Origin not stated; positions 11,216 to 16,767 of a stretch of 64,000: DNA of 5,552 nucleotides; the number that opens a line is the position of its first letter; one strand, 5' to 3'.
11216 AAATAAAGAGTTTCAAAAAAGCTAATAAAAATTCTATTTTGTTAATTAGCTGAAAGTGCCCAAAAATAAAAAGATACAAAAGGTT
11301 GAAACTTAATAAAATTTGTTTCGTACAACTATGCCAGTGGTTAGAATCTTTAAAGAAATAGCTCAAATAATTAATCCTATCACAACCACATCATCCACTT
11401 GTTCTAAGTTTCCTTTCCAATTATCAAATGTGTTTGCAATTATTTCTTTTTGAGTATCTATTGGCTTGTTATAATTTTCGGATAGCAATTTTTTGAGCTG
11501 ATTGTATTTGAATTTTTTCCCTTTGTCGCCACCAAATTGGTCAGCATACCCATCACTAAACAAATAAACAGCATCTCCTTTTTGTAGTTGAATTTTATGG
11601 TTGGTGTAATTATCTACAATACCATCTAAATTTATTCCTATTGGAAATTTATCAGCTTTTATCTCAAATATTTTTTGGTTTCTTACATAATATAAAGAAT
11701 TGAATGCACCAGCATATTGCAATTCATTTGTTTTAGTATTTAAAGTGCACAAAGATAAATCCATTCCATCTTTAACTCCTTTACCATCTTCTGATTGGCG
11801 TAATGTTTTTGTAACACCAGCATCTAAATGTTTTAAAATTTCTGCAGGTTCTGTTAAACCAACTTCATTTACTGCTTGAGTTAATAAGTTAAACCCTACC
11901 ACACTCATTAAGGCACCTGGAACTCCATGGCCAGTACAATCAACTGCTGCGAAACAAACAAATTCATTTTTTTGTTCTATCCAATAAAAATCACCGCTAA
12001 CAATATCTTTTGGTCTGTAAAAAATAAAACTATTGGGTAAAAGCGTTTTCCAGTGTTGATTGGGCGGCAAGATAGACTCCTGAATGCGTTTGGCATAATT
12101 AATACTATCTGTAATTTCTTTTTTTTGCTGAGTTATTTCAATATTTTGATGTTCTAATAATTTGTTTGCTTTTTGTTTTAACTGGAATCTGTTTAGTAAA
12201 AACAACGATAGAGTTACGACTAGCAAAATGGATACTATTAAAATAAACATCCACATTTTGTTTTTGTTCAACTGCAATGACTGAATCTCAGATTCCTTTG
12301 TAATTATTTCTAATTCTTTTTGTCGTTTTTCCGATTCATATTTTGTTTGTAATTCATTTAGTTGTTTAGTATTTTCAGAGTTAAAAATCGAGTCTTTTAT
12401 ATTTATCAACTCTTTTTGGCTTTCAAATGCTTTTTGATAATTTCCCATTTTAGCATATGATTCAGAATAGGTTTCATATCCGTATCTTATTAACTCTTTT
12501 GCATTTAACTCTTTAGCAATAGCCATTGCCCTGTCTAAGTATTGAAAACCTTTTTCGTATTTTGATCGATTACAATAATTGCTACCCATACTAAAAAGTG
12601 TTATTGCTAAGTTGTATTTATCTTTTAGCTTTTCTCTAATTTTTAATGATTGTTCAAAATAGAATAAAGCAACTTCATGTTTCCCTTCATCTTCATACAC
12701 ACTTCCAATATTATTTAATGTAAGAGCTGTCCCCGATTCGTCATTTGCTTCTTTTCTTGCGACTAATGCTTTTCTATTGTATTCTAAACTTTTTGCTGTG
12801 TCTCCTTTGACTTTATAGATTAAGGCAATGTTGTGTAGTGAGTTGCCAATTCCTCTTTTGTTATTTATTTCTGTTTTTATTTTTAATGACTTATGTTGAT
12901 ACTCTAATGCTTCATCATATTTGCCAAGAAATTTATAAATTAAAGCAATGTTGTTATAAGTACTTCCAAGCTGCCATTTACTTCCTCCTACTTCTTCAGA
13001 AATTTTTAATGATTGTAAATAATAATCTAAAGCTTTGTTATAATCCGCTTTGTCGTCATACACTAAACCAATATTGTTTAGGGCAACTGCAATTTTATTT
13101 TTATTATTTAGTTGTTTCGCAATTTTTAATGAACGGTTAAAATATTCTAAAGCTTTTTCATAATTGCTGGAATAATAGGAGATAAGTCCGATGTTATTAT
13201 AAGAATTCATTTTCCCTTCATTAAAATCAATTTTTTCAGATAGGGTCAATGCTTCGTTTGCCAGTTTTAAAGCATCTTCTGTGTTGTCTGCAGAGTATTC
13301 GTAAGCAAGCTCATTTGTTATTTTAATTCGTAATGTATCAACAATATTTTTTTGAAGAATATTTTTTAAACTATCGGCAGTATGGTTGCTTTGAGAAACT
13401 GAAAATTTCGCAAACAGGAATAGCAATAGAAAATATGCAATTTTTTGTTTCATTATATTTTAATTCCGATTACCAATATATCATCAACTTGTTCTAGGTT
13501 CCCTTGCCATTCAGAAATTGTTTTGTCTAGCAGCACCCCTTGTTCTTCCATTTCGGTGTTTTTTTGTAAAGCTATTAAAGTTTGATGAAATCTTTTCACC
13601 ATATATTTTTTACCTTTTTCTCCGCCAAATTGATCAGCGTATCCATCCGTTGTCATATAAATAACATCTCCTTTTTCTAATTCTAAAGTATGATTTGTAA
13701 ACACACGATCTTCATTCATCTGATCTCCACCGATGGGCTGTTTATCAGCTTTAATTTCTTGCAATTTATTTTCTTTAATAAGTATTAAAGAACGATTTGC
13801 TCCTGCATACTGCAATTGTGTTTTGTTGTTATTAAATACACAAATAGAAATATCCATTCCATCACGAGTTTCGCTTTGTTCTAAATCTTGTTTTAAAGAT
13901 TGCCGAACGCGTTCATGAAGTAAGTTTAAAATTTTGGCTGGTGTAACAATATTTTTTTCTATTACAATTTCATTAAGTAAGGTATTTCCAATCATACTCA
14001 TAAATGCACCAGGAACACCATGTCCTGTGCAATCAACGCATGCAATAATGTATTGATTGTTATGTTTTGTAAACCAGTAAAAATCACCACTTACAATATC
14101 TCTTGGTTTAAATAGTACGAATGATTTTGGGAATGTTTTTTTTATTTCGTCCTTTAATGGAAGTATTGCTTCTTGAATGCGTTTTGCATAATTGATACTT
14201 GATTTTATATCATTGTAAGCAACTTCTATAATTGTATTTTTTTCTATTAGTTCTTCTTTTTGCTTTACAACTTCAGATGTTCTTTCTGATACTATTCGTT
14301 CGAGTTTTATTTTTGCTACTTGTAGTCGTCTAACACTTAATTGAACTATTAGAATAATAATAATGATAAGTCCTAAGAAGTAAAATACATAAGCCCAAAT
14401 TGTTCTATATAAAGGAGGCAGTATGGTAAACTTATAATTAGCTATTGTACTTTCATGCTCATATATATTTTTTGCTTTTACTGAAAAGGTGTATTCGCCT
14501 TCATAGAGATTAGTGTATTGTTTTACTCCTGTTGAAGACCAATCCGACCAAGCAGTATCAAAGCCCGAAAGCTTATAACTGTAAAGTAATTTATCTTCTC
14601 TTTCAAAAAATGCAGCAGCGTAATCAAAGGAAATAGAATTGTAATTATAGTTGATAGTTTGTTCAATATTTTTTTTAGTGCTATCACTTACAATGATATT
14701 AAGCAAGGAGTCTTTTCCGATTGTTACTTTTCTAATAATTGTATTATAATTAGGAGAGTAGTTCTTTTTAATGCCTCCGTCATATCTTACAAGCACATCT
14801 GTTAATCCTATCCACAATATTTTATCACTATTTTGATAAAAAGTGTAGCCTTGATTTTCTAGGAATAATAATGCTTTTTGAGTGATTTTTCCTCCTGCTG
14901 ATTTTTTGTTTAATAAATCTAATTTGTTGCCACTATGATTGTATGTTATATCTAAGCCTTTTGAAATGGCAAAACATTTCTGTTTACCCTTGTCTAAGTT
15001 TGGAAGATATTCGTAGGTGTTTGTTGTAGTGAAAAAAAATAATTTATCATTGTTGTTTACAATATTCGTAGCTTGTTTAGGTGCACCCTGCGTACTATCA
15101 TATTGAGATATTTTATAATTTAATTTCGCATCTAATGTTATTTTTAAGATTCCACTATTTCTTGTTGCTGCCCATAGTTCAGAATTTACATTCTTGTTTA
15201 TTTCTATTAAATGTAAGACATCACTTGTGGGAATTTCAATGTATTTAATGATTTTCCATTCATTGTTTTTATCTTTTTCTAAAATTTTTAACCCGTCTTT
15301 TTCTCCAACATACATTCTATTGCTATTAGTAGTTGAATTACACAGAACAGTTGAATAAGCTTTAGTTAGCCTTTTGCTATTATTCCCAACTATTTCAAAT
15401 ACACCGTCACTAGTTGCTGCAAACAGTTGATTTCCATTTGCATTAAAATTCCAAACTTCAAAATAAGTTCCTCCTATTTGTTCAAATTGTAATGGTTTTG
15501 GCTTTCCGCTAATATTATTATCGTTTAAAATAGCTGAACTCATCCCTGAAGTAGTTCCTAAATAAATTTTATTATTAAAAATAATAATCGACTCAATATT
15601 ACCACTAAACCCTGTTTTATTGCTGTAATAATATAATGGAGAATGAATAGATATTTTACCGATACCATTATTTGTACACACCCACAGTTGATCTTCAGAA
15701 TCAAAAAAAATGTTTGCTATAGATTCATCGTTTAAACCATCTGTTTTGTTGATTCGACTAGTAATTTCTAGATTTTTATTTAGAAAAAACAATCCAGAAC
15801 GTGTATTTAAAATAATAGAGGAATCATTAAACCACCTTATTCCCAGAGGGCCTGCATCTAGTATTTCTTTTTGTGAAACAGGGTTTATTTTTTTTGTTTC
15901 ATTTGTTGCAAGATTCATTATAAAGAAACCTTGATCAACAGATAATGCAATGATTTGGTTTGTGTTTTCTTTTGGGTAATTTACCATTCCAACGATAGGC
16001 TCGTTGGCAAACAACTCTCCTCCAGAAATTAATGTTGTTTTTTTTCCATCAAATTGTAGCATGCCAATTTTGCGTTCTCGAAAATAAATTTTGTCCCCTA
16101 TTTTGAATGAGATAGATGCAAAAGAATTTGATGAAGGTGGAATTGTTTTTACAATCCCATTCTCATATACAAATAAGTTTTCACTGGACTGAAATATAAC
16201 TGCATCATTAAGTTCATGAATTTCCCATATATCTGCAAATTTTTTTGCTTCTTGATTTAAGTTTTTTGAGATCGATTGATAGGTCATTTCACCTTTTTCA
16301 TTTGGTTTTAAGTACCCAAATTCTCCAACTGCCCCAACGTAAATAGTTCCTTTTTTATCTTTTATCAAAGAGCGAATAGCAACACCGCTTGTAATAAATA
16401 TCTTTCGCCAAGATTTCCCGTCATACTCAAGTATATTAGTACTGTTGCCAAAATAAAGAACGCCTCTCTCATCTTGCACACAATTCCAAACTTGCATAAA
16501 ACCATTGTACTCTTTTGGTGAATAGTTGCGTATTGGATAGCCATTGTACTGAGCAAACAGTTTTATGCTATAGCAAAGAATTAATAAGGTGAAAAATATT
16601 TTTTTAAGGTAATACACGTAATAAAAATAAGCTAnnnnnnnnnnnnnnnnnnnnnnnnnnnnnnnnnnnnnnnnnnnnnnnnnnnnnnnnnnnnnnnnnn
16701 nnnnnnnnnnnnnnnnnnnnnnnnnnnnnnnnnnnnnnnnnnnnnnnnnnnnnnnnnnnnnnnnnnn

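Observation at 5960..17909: Four paralogous membrane sensors around an SprB-like adhesin, two of them short forms that stop exactly at the '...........' motif preceding the PP2C domain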

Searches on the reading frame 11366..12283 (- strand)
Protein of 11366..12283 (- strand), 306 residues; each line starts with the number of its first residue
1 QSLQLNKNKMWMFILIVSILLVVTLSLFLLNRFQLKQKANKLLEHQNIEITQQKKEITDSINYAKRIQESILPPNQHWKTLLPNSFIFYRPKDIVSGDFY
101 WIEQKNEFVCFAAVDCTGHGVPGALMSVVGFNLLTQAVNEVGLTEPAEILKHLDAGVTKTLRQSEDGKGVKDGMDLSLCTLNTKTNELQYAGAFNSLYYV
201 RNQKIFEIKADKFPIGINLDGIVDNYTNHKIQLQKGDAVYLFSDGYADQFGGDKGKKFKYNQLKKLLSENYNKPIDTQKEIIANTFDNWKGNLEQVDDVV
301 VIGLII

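Call 20: search_solved_structures(query=window:11366-12283:-, max_evalue=0.001, show_alignments=3)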
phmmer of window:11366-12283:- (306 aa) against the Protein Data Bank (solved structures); distinct sequences matched with E-value up to 0.001: 1.
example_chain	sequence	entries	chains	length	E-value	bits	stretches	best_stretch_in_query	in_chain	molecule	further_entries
6k4e_A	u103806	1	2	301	1e-42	149.7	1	37-303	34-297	Putative serine phosphatase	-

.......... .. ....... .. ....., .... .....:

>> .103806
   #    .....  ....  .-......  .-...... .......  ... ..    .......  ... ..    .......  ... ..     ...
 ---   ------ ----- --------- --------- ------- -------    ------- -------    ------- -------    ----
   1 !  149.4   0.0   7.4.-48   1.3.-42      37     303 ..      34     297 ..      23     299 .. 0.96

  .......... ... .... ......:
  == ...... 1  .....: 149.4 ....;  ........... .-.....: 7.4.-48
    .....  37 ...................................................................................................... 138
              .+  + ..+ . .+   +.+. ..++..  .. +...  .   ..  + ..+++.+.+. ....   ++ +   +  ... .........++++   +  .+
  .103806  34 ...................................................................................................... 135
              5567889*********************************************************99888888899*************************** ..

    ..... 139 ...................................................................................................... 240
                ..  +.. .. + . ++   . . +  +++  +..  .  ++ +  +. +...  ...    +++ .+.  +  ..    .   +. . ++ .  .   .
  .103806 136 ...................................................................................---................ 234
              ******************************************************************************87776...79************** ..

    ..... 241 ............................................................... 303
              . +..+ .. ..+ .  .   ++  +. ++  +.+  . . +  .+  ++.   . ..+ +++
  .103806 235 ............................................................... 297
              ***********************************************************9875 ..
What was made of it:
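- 11363..13453 (-): L1: long-form TPR sensor PP2C phosphatase, 696 aa. TM 12194-12256, alpha0 motif 12065-12109, connector 12029-12067, PP2C domain 11366-12031. PDB 6K4E E=1e-42 (call 20).
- On PPM/PP2C (SpoIIE-type) serine/threonine phosphatases: 6K4E at E=1e-42 (call 20).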

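Call 83: predict_structure(alignment_id=A6)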
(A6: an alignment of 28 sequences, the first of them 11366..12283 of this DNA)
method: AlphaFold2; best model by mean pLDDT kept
length: 306 residues; sequences in the alignment: 28
mean_pLDDT: 88.2   pTM: 0.79
mean pLDDT of the five models: 88.2, 88.0, 87.3, 85.9, 83.8
residues with pLDDT >= 90: 195; 70-90: 76; 50-70: 29; < 50: 6
segments of 3 or more residues with pLDDT < 50: 251-254
pLDDT, mean of each block of 10 residues (from residue 1): 78 94 96 95 92 87 86 93 95 85 98 89 90 98 98 93 66 93 98 96 95 82 81 97 66 54 89 96 86 76 96
secondary structure, 60 per line:
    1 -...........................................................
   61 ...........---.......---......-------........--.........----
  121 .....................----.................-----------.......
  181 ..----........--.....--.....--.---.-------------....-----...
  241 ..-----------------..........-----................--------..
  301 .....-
elements in order: H2-71 H75-81 E85-90 E98-105 E108-116 H121-141 H146-162 E174-182 E187-194 E197-201 E204-208 E229-232 E238-242 H260-269 H275-290 E299-305
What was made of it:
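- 11363..13453 (-): AF2 pLDDT 88, helix-kink-short helix-beta1 (call 83).
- AF2 of L1 gives the same helix, a kink at P-P-N, a short connector helix, then beta1 (call 83).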

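Call 87: fold_search(model_id=the predicted structure, library=pdb)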
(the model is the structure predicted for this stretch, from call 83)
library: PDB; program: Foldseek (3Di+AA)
matches with E <= 10: 615; with E <= 0.001: 124
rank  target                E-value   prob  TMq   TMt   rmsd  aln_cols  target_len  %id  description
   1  6k4e_B                3.8e-22  1.00  0.73  0.90   2.4       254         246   32  SiaA-PP2C domain of Pseudomonas aeruginosa (released 2019-06-26)
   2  6k4e_A                4.2e-20  1.00  0.71  0.87   2.9       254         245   31  SiaA-PP2C domain of Pseudomonas aeruginosa (released 2019-06-26)
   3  3eq2_A                2.8e-12  1.00  0.59  0.50   4.9       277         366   18  Structure of Hexagonal Crystal form of Pseudomonas aeruginosa RssB (released 2009-10-20)
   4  3f7a_B                3.9e-12  1.00  0.64  0.53   4.2       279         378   18  Structure of Orthorhombic crystal form of Pseudomonas aeruginosa RssB (released 2009-11-24)
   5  3f79_F                3.9e-12  1.00  0.57  0.72   4.9       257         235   17  Structure of pseudo-centered cell crystal form of the C-terminal phosphatase domain of P. aeruginosa RssB (released 2009-11-24)
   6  3f7a_A                7.9e-12  1.00  0.66  0.56   4.0       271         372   18  Structure of Orthorhombic crystal form of Pseudomonas aeruginosa RssB (released 2009-11-24)
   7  3f79_B                1.1e-11  1.00  0.54  0.71   5.5       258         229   18  Structure of pseudo-centered cell crystal form of the C-terminal phosphatase domain of P. aeruginosa RssB (released 2009-11-24)
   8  3f79_C                2.1e-11  1.00  0.60  0.78   3.9       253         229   17  Structure of pseudo-centered cell crystal form of the C-terminal phosphatase domain of P. aeruginosa RssB (released 2009-11-24)
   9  3f79_D                2.7e-11  1.00  0.54  0.70   6.5       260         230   19  Structure of pseudo-centered cell crystal form of the C-terminal phosphatase domain of P. aeruginosa RssB (released 2009-11-24)
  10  3es2_A                3.3e-11  1.00  0.58  0.77   3.9       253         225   17  Structure of the C-terminal phosphatase domain of P. aeruginonsa RssB (released 2009-10-20)
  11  3f79_E                4.7e-11  1.00  0.55  0.69   4.9       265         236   18  Structure of pseudo-centered cell crystal form of the C-terminal phosphatase domain of P. aeruginosa RssB (released 2009-11-24)
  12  5ucg_E                6.7e-11  1.00  0.54  0.49   4.1       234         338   18  Structure of the PP2C Phosphatase Domain and a Fragment of the Regulatory Domain of the Cell Fate Determinant SpoIIE f (released 2017-05-31)
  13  5ucg_A                1.1e-10  1.00  0.50  0.45   4.6       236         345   20  Structure of the PP2C Phosphatase Domain and a Fragment of the Regulatory Domain of the Cell Fate Determinant SpoIIE f (released 2017-05-31)
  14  3eq2_B                1.4e-10  1.00  0.61  0.52   4.7       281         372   19  Structure of Hexagonal Crystal form of Pseudomonas aeruginosa RssB (released 2009-10-20)
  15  3f79_A                2.4e-10  1.00  0.53  0.70   5.2       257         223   18  Structure of pseudo-centered cell crystal form of the C-terminal phosphatase domain of P. aeruginosa RssB (released 2009-11-24)
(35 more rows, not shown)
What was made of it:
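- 11363..13453 (-): Foldseek to 6K4E, target-normalised TM 0.90 (call 87).
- On PPM/PP2C (SpoIIE-type) serine/threonine phosphatases: Foldseek target-normalised TM 0.90 (call 87).
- Closest known: SiaA. Same: L1 and L2 share the PP2C domain and the preceding helix with SiaA: phmmer E=1e-42, '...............' aligned, Foldseek target-normalised TM 0.90 (calls 20, 87).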

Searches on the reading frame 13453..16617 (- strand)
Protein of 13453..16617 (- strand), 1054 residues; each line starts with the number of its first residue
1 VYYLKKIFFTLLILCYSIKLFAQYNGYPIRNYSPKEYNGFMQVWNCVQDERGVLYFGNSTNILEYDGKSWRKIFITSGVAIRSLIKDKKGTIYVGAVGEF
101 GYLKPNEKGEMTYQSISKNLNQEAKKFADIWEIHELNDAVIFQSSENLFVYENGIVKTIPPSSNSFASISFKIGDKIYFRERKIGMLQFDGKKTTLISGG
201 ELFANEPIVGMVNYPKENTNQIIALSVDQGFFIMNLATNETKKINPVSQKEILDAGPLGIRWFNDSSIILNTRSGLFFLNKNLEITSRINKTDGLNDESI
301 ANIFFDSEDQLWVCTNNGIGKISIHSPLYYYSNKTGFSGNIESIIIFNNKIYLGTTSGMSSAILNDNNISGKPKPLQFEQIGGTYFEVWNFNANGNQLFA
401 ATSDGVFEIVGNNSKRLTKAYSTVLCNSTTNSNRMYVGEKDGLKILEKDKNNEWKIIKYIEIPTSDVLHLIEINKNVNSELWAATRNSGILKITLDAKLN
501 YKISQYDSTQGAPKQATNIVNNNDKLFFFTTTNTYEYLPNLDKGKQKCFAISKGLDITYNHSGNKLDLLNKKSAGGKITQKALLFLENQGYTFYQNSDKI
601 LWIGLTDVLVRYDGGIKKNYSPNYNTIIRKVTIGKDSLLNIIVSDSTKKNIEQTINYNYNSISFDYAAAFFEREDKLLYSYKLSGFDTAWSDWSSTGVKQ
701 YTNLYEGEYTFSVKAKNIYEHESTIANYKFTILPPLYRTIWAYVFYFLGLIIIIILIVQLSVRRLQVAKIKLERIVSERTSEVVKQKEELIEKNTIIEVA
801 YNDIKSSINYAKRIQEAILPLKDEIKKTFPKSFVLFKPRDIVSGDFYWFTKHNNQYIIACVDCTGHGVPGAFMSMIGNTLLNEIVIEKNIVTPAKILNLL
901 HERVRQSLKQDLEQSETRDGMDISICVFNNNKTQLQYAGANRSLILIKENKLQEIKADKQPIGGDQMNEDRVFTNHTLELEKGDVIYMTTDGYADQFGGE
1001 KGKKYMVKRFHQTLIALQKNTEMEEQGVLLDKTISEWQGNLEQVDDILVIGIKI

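Call 3: search_protein_families(library=pfam, proteins=[window:13453-16617:-], max_evalue=0.01)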
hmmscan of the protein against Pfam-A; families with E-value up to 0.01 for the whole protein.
window:13453-16617:- (1054 aa): 4 families
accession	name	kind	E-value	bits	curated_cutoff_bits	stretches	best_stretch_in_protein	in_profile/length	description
PF07228.17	SpoIIE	-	2.7e-18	67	25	1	854-1053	3-190/192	Stage II sporulation protein E (SpoIIE)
PF07495.19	Y_Y_Y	-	6.1e-10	39.3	26.6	1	674-732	5-64/65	Y_Y_Y domain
PF07494.17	Reg_prop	-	1.6e-06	28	20.4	0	294-317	1-24/24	Two component regulator propeller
PF23609.1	Beta-prop_EIPR1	-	0.002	18.1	54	1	161-248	22-109/280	EIPR1 beta-propeller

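Call 16: search_protein_families(library=ncbifam, proteins=[window:13453-16617:-], max_evalue=0.01)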
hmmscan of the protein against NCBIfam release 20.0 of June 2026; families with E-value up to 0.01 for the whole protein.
window:13453-16617:- (1054 aa): 1 family
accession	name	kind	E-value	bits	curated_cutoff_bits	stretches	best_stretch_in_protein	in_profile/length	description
NF038263.1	prot_phos_SiaA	equivalog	1e-62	212.7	700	1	771-1053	385-656/658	biofilm regulation protein phosphatase SiaA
